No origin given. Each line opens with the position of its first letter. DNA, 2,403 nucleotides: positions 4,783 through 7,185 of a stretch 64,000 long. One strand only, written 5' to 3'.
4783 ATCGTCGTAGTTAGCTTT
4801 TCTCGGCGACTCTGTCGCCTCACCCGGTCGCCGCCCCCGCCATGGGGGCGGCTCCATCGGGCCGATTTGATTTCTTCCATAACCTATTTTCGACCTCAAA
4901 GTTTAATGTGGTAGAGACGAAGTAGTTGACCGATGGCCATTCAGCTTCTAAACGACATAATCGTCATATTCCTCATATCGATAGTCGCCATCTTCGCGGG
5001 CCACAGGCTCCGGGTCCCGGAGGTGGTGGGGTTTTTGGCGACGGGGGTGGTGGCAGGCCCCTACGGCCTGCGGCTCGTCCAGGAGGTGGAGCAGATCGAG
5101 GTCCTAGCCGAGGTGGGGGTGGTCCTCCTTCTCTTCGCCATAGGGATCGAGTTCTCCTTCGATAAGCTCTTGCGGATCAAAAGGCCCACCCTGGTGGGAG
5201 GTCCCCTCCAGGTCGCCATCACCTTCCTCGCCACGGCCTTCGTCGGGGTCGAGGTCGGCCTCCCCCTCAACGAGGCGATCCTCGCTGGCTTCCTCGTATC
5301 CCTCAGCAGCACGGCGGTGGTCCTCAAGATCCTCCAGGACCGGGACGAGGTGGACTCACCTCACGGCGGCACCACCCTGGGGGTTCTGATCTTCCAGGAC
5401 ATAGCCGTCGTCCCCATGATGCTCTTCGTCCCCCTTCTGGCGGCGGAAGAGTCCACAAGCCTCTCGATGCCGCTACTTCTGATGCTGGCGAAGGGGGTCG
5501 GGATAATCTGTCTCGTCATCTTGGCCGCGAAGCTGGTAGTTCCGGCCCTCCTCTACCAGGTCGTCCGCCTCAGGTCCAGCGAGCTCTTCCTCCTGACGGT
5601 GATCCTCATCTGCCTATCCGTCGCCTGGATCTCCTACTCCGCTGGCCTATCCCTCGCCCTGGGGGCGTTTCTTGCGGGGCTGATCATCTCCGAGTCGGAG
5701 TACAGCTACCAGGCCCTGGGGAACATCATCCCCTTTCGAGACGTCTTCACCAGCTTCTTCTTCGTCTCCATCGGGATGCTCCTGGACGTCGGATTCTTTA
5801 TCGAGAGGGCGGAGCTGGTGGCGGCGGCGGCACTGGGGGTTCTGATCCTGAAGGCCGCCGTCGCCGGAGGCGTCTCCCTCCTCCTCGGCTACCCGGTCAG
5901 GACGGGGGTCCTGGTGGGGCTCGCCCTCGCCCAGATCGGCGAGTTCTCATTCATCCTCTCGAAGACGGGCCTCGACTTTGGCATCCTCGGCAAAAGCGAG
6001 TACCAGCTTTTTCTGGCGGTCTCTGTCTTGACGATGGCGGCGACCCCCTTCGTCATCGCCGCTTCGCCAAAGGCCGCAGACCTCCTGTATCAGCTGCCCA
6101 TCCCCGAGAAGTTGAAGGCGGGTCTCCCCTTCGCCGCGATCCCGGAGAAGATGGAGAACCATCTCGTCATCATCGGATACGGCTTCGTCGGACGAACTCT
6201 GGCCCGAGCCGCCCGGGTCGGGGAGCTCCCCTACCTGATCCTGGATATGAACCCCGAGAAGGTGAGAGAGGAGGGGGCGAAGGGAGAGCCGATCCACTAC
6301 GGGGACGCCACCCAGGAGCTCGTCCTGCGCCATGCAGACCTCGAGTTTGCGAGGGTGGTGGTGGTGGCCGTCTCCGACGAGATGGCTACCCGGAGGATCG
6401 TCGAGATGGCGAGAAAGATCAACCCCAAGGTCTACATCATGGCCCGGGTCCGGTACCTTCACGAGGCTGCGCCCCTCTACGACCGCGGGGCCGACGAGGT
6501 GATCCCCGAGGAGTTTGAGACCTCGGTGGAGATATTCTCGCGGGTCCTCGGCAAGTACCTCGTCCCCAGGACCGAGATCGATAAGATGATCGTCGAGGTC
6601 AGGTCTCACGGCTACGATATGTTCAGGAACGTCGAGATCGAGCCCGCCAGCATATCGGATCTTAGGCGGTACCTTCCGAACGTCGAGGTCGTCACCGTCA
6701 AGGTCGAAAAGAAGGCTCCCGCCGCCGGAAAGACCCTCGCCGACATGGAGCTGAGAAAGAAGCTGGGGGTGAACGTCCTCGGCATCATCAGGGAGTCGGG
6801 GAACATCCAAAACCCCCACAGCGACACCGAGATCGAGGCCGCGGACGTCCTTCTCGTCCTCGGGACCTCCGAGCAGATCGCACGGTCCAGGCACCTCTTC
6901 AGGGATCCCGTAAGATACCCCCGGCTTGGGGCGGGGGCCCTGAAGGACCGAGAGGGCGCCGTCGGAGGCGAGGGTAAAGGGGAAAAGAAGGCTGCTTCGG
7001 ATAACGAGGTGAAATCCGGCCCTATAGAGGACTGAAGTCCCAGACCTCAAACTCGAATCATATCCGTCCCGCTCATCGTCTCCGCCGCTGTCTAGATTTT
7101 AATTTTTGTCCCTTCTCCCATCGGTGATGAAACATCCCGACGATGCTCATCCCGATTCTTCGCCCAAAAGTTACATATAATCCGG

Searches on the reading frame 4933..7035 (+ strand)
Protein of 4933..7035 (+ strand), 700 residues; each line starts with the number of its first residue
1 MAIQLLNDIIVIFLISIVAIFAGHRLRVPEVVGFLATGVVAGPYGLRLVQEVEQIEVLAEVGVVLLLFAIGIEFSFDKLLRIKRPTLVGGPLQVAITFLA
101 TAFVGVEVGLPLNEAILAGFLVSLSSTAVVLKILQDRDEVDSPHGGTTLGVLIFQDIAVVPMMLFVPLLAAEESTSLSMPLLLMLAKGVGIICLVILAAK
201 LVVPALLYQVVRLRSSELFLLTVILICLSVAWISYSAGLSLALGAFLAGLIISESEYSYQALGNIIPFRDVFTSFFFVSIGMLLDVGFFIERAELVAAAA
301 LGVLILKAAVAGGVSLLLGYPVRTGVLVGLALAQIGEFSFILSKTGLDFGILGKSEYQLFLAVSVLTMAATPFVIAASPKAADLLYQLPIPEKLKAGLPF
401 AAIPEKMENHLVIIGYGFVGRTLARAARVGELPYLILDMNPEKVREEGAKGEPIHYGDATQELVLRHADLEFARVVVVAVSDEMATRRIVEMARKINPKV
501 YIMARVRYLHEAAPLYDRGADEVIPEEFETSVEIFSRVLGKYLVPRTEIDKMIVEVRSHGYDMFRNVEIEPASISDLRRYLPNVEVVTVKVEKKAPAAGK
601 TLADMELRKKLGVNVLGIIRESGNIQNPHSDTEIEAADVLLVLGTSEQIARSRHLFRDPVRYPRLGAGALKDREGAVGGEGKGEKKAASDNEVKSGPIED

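Call 31: search_protein_families(library=pfam, proteins=[window:4933-7035:+], max_evalue=0.001)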
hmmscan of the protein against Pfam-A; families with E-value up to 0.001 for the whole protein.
window:4933-7035:+ (700 aa): 3 families
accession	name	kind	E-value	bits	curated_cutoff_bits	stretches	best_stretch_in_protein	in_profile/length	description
PF00999.27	Na_H_Exchanger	-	2.8e-59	201.3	26.2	1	13-374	2-368/375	Sodium/hydrogen exchanger, transmembrane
PF02254.24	TrkA_N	-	1.7e-23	83.6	23.8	1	412-524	2-114/116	TrkA-N domain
PF02080.26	TrkA_C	-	3.9e-16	59.2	27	1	586-656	1-70/71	TrkA-C domain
